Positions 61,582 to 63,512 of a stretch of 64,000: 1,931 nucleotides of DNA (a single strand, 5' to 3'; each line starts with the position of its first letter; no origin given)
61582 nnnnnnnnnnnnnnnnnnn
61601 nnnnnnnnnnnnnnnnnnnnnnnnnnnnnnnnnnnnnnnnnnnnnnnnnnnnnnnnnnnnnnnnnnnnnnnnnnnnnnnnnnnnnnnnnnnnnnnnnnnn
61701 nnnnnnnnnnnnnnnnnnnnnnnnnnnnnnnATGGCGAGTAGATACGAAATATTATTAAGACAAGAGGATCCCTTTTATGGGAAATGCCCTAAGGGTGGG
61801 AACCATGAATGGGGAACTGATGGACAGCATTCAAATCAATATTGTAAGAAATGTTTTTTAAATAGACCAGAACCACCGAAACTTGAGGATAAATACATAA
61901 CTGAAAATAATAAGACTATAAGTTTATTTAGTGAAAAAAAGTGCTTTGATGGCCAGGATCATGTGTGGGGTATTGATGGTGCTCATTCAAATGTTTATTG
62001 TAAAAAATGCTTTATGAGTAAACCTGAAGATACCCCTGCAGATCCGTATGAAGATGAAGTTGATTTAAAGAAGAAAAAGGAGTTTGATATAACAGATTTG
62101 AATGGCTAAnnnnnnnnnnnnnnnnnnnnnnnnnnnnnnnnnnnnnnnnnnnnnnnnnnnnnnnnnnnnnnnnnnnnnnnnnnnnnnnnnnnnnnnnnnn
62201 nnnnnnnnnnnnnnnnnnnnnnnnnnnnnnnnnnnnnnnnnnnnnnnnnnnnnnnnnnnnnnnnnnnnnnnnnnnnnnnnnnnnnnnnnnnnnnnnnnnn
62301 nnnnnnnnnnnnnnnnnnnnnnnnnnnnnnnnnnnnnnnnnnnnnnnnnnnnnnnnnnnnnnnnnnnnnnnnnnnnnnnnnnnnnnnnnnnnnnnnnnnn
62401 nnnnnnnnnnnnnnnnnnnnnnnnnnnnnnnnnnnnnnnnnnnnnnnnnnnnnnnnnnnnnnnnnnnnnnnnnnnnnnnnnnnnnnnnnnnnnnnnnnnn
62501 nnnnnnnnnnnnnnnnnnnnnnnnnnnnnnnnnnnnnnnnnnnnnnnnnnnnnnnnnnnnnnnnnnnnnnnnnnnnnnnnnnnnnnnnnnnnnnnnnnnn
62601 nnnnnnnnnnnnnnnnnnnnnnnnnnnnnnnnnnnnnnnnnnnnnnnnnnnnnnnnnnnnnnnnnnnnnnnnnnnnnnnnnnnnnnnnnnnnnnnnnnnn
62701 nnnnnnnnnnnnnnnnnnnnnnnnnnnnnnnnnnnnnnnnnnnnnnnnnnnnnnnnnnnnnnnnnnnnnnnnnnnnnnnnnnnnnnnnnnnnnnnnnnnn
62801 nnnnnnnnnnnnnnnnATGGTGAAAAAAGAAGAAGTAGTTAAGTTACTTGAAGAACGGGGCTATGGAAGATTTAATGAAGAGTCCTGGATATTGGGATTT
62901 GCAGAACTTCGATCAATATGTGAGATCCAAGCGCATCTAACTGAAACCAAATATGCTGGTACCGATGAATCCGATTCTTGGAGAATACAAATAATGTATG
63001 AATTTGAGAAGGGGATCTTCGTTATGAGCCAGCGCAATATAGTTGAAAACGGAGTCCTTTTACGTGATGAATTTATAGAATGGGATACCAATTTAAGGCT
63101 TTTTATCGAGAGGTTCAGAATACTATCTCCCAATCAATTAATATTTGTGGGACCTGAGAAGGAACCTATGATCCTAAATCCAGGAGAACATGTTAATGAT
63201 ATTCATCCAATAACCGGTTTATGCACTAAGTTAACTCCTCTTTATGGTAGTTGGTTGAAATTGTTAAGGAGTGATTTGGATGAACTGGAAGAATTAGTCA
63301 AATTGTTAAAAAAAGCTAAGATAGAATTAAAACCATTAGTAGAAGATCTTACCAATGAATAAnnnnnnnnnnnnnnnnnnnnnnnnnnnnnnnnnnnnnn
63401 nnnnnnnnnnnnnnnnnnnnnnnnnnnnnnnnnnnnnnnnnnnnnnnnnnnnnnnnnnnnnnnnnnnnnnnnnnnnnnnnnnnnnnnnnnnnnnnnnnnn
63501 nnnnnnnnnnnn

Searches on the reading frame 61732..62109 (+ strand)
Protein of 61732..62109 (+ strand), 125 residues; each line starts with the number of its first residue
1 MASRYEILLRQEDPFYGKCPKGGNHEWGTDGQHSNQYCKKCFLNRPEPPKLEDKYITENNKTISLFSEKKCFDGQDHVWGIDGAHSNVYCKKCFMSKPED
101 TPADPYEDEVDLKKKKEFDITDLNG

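Call 9: search_protein_families(library=pfam, proteins=[window:61732-62109:+], max_evalue=0.01)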
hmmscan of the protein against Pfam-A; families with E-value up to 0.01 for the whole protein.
window:61732-62109:+ (125 aa): 1 family
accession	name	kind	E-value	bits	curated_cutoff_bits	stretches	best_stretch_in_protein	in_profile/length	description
PF10782.14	zf-C2HCIx2C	-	0.0012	19.2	19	0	34-45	14-25/58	Zinc-finger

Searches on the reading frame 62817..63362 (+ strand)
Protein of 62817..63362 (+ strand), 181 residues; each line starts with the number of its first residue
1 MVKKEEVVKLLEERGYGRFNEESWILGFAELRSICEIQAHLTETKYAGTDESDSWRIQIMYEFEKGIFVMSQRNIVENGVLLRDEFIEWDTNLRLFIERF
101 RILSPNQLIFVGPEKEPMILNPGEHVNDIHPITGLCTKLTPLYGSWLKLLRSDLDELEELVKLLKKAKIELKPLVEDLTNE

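Call 9: search_protein_families(library=pfam, proteins=[window:62817-63362:+], max_evalue=0.01)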
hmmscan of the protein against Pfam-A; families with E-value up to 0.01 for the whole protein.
window:62817-63362:+ (181 aa): 0 families

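Call 64: find_encoding_contigs(protein=window:62817-63362:+, flank=10000, max_places=4)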
Protein window:62817-63362:+ (181 aa): 6 contigs read that carry it; 1 place shown.
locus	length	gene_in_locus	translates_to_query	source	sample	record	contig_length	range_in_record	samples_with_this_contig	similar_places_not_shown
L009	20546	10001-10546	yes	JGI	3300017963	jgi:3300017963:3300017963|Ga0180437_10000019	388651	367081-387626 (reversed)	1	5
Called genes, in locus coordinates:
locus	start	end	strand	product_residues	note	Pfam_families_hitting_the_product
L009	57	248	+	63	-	-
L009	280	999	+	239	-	-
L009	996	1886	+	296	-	-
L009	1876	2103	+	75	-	-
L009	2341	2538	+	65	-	-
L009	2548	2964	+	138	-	-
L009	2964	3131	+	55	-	-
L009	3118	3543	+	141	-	-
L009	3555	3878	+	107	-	-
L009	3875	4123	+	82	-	-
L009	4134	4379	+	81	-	-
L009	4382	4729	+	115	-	-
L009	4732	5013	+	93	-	-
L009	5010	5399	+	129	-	-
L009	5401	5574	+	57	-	-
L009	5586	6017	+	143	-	-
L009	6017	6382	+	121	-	-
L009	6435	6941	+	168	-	-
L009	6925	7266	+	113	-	-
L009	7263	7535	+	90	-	-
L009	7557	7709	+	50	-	-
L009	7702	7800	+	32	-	-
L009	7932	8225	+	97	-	-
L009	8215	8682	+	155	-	-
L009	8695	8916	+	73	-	-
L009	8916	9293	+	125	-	-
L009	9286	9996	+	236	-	-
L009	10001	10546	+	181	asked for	-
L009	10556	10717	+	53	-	-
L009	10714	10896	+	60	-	-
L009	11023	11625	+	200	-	PF01844:HNH, PF14279:HNH_5 (faint)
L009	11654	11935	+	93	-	-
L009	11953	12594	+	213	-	-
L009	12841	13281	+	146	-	-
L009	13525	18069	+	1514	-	-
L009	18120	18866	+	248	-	PF00535:Glycos_transf_2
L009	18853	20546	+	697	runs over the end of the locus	PF04055:Radical_SAM, PF14890:Intein_splicing (weak), PF14528:LAGLIDADG_3 (weak)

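Call 92: search_dna_similar(query=L009:13525-18066:+, collection=phages, mode=protein, max_rows=10, max_evalue=0.001)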
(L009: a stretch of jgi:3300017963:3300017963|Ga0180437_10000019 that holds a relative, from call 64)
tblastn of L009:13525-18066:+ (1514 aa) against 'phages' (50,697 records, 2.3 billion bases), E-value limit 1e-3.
No match.

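Call 93: search_solved_structures(query=L009:13525-18066:+, max_evalue=0.001)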
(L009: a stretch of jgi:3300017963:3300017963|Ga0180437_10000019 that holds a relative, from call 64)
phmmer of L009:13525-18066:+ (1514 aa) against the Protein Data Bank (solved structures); distinct sequences matched with E-value up to 0.001: 0.
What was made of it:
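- Tried and rejected: The 1514-aa ORF just outside the window matched nothing (calls 92, 93).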
